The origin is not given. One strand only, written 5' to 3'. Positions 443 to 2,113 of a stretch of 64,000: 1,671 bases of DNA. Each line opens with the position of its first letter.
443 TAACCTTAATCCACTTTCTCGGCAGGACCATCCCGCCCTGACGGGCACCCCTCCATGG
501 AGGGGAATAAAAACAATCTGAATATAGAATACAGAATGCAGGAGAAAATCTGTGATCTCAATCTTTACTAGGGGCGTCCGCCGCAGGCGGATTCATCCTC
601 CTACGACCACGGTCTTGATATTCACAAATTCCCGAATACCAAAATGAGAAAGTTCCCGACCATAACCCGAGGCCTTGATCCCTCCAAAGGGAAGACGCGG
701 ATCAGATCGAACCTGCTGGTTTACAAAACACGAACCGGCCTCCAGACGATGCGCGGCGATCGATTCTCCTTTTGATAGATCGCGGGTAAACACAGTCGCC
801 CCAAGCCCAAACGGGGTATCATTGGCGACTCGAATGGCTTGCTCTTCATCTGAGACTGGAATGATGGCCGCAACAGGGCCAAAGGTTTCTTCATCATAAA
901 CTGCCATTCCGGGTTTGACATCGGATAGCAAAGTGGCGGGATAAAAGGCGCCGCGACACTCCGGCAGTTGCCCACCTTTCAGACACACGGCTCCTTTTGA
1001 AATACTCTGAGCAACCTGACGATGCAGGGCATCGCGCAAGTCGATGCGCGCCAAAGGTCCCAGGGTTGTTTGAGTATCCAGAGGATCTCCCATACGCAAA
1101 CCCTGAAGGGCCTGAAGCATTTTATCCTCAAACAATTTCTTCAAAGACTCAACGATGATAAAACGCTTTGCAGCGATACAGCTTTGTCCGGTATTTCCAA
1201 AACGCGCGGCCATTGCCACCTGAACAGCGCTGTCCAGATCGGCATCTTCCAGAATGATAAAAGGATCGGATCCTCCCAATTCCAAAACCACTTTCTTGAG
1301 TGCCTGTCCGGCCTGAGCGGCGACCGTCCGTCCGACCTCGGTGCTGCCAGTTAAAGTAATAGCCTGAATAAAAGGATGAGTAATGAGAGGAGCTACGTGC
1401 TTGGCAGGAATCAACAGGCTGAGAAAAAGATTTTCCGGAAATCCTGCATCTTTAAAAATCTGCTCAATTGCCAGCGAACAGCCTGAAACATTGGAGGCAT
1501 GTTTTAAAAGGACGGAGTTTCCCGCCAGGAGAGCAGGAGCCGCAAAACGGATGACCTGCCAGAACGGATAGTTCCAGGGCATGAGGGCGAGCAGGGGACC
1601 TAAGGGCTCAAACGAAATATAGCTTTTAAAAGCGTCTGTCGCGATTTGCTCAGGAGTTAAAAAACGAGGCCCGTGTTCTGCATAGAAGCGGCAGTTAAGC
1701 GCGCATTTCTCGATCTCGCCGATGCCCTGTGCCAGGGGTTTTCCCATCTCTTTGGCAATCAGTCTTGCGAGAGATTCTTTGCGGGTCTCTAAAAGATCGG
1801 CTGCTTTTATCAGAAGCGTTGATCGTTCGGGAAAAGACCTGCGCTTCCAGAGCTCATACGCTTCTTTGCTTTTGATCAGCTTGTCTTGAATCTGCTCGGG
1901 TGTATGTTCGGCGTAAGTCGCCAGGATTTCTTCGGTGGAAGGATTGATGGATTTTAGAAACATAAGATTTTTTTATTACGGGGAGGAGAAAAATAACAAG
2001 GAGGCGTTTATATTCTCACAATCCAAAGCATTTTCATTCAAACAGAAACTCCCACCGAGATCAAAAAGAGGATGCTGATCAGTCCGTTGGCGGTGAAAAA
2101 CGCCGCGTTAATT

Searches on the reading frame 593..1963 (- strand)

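Call 82: search_protein_families(library=ncbifam, proteins=[window:593-1963:-], max_evalue=0.00001)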
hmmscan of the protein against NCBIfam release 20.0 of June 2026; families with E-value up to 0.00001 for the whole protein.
window:593-1963:- (456 aa): 40 families (the best 25 are shown)
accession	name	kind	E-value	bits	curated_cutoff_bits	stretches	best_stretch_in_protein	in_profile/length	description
NF006915.0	PRK09406.1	equivalog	5.1e-156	520.1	730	1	3-454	3-456/457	NADP-dependent succinic semialdehyde dehydrogenase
NF010575.0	PRK13968.1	equivalog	1.1e-148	496.2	855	1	5-452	11-457/462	succinate-semialdehyde dehydrogenase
NF042989.1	AldDh_AldH_Clos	equivalog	1.2e-147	492.4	800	1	1-452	1-455/458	aldehyde dehydrogenase AldH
TIGR01780.1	SSADH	subfamily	4.5e-106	355.4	646.35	1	6-450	2-448/448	succinate-semialdehyde dehydrogenase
TIGR01804.1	BADH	equivalog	6.4e-101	338.1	668.6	1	3-450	15-467/467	betaine-aldehyde dehydrogenase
NF009725.0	PRK13252.1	equivalog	9.8e-99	331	593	1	3-454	24-479/488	betaine-aldehyde dehydrogenase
NF006916.0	PRK09407.1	equivalog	1.5e-98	330.7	521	1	6-453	39-491/526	succinic semialdehyde dehydrogenase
NF010000.0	PRK13473.1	subfamily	7.3e-96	321.6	615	1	6-454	22-472/475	aminobutyraldehyde dehydrogenase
TIGR02299.1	HpaE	equivalog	1.6e-91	307.3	638.35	1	4-454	19-476/488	5-carboxymethyl-2-hydroxymuconate semialdehyde dehydrogenase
NF008415.0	PRK11241.1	equivalog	7.4e-91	305.2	828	1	5-455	30-481/482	NADP-dependent succinate-semialdehyde dehydrogenase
NF040648.1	lactal_redase_Meth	equivalog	1.1e-90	304.9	650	1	6-454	16-462/463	lactaldehyde dehydrogenase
NF045736.1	PaDhStyDRhodo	equivalog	1.7e-86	290.7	800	1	3-454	20-477/479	phenylacetaldehyde dehydrogenase StyD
NF042993.1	AlphKGSA_gudD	equivalog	4.7e-86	289.4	770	1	4-454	22-480/481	alpha-ketoglutaric semialdehyde dehydrogenase GucD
NF047626.1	SulfactDhSafD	equivalog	5.5e-84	282.8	700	1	6-454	6-454/454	sulfoacetaldehyde dehydrogenase SafD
NF045735.1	PaDhStyDPseudo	equivalog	4e-78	263.2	850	1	6-454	23-481/483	phenylacetaldehyde dehydrogenase StyD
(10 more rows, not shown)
